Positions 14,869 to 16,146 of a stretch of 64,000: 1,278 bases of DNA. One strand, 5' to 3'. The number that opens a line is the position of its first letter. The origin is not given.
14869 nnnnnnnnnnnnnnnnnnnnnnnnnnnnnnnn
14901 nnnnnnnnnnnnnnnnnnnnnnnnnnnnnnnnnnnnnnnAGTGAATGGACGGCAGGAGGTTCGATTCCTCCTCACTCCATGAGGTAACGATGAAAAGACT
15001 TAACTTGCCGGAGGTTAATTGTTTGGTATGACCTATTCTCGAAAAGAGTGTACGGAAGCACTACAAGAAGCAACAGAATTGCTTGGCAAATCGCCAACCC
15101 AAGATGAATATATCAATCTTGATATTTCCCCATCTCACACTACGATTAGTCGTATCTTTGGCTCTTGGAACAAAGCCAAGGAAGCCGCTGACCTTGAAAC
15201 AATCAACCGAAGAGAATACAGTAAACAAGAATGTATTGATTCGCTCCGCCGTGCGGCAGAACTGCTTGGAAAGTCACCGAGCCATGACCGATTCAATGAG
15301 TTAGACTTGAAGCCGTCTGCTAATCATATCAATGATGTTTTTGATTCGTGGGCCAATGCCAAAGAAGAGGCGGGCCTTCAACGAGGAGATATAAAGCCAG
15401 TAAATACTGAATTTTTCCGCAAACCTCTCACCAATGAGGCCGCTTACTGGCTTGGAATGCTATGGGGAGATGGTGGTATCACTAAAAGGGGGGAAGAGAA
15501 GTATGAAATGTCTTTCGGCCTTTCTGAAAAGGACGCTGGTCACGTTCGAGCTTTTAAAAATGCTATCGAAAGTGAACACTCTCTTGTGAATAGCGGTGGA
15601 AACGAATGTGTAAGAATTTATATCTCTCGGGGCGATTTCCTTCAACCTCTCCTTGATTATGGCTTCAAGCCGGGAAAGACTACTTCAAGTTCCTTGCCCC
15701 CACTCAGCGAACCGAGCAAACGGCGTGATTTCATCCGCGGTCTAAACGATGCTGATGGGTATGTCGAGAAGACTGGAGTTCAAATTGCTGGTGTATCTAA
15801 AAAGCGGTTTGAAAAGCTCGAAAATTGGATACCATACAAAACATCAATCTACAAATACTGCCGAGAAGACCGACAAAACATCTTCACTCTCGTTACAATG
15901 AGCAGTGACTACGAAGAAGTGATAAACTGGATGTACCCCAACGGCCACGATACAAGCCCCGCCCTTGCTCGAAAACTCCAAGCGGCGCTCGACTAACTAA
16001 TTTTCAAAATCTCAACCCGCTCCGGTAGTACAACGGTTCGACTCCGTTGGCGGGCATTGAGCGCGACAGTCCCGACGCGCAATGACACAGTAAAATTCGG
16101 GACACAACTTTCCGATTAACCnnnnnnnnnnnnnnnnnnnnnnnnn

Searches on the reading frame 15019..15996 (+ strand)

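Call 125: search_protein_families(library=pfam, proteins=[window:15019-15996:+], max_evalue=0.01)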
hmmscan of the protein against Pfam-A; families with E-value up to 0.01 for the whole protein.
window:15019-15996:+ (325 aa): 2 families
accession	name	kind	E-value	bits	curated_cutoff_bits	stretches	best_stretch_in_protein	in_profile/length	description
PF18780.6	HNH_repeat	-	7e-25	87.6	26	2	6-60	1-54/54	Homing endonuclease associated repeat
PF14528.11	LAGLIDADG_3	-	9.5e-06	26.2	22.5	1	235-268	3-40/82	LAGLIDADG-like domain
